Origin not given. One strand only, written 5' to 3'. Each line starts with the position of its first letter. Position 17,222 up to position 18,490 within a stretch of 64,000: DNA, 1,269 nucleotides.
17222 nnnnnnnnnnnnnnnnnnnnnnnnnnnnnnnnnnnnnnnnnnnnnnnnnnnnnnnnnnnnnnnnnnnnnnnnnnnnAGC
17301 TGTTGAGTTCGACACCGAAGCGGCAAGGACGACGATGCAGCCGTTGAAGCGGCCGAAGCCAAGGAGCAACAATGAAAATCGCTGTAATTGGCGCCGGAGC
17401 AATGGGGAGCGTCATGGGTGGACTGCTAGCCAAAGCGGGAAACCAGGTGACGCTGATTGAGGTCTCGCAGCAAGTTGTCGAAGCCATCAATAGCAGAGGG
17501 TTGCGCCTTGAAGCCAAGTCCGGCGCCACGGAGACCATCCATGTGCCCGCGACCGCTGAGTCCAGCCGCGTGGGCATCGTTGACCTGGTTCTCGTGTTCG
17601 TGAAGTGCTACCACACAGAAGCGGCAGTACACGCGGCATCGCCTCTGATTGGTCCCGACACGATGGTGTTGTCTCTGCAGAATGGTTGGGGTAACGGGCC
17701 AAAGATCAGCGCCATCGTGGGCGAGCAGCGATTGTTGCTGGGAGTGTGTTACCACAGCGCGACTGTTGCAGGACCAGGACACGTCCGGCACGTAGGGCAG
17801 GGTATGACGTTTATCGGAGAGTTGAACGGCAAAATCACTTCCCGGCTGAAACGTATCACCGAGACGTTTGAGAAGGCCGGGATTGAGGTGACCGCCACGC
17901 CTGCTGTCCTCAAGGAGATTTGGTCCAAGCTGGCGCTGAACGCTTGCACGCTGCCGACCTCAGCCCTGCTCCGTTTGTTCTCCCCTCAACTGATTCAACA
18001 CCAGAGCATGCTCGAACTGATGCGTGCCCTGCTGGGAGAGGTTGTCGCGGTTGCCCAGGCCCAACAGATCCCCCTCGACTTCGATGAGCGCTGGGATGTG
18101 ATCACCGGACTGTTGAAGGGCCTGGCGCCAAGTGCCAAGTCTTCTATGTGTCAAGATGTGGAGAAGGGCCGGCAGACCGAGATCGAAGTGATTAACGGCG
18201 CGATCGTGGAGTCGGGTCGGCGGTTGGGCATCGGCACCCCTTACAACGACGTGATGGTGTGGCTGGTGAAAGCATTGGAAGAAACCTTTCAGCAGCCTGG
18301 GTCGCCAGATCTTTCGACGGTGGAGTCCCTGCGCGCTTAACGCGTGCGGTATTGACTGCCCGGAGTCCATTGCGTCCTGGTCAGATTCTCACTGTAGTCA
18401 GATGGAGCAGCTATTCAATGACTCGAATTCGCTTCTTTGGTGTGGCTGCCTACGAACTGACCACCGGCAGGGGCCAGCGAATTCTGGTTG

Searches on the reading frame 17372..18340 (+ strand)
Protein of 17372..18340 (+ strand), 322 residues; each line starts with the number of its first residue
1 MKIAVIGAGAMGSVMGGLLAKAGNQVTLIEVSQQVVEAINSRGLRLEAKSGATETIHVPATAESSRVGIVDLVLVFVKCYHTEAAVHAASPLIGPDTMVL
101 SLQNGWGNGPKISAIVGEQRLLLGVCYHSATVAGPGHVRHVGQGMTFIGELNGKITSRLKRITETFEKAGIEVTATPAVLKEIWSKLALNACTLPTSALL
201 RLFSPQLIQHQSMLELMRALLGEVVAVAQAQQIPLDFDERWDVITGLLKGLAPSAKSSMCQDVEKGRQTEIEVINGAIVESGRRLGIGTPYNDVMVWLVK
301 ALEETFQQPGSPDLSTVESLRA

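Call 8: search_protein_families(library=pfam, proteins=[window:17372-18340:+], max_evalue=0.001)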
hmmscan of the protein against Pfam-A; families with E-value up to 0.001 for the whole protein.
window:17372-18340:+ (322 aa): 10 families
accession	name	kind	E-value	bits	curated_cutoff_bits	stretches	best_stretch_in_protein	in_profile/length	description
PF02558.23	ApbA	-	8.7e-43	146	22.2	1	3-152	1-149/150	Ketopantoate reductase PanE/ApbA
PF08546.17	ApbA_C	-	7.1e-32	110.8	22.7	1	179-303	2-125/125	Ketopantoate reductase PanE/ApbA C terminal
PF01210.29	NAD_Gly3P_dh_N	-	5.3e-07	30.2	23.1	1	2-145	1-144/158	NAD-dependent glycerol-3-phosphate dehydrogenase N-terminus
PF03446.21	NAD_binding_2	-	1.5e-06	28.7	21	1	2-78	1-64/161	NAD binding domain of 6-phosphogluconate dehydrogenase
PF03721.20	UDPG_MGDP_dh_N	-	2.3e-06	27.8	27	1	1-46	1-46/187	UDP-glucose/GDP-mannose dehydrogenase family, NAD binding domain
PF02737.24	3HCDH_N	-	9.9e-06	26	22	1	2-41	1-40/180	3-hydroxyacyl-CoA dehydrogenase, NAD binding domain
PF00070.33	Pyr_redox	-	0.00011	23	22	1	2-36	1-35/82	Pyridine nucleotide-disulphide oxidoreductase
PF07992.20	Pyr_redox_2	-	0.00021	21.3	26.1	1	2-40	144-182/291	Pyridine nucleotide-disulphide oxidoreductase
PF03807.23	F420_oxidored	-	0.0004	21.3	21.6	1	2-104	1-93/94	NADP oxidoreductase coenzyme F420-dependent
PF02254.24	TrkA_N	-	0.00043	21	23.8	1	3-49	1-47/116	TrkA-N domain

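Call 33: search_protein_families(library=ncbifam, proteins=[window:17372-18340:+], max_evalue=0.00001)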
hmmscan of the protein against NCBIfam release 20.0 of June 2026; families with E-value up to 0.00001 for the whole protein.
window:17372-18340:+ (322 aa): 18 families
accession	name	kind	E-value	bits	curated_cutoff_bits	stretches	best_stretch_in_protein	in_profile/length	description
TIGR00745.1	apbA_panE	subfamily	5.4e-81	272.2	141.35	1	2-304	1-303/305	2-dehydropantoate 2-reductase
NF005091.0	PRK06522.2-2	equivalog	5.2e-60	203.2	252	1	1-304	2-298/302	2-dehydropantoate 2-reductase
NF005088.0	PRK06522.1-2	subfamily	1.6e-57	195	371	1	1-305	1-304/308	2-dehydropantoate 2-reductase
NF005092.1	PRK06522.2-3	equivalog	4.3e-53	180.4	500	1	1-303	1-295/296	2-dehydropantoate 2-reductase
NF005089.0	PRK06522.1-4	subfamily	3e-52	178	223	2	111-305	129-320/326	2-dehydropantoate 2-reductase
NF004887.0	PRK06249.1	equivalog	2.9e-45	154.9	360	1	1-303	6-311/316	putative 2-dehydropantoate 2-reductase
NF005094.0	PRK06522.2-5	equivalog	1.3e-43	149.4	382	1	1-303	1-302/307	2-dehydropantoate 2-reductase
NF009543.0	PRK12921.1-5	equivalog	8.1e-42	143.4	339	1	1-303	1-303/305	oxidoreductase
NF005093.0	PRK06522.2-4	equivalog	3.6e-40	138.2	308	1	1-305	4-299/304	2-dehydropantoate 2-reductase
NF005087.0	PRK06522.1-1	equivalog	6.5e-40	137.1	351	1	1-308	1-294/296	2-dehydropantoate 2-reductase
NF006083.0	PRK08229.1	equivalog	2.1e-39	135.5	371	1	1-308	3-322/341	2-dehydropantoate 2-reductase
NF004311.0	PRK05708.1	equivalog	9e-36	123.3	378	1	2-306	4-297/305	putative 2-dehydropantoate 2-reductase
NF005090.0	PRK06522.2-1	equivalog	8.9e-24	84.3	496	1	1-284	3-274/296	2-dehydropantoate 2-reductase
NF009542.0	PRK12921.1-4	equivalog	1.1e-21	77.4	288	1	1-303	2-283/286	oxidoreductase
NF009541.0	PRK12921.1-1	equivalog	2.7e-21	76.1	338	1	2-301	7-291/297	oxidoreductase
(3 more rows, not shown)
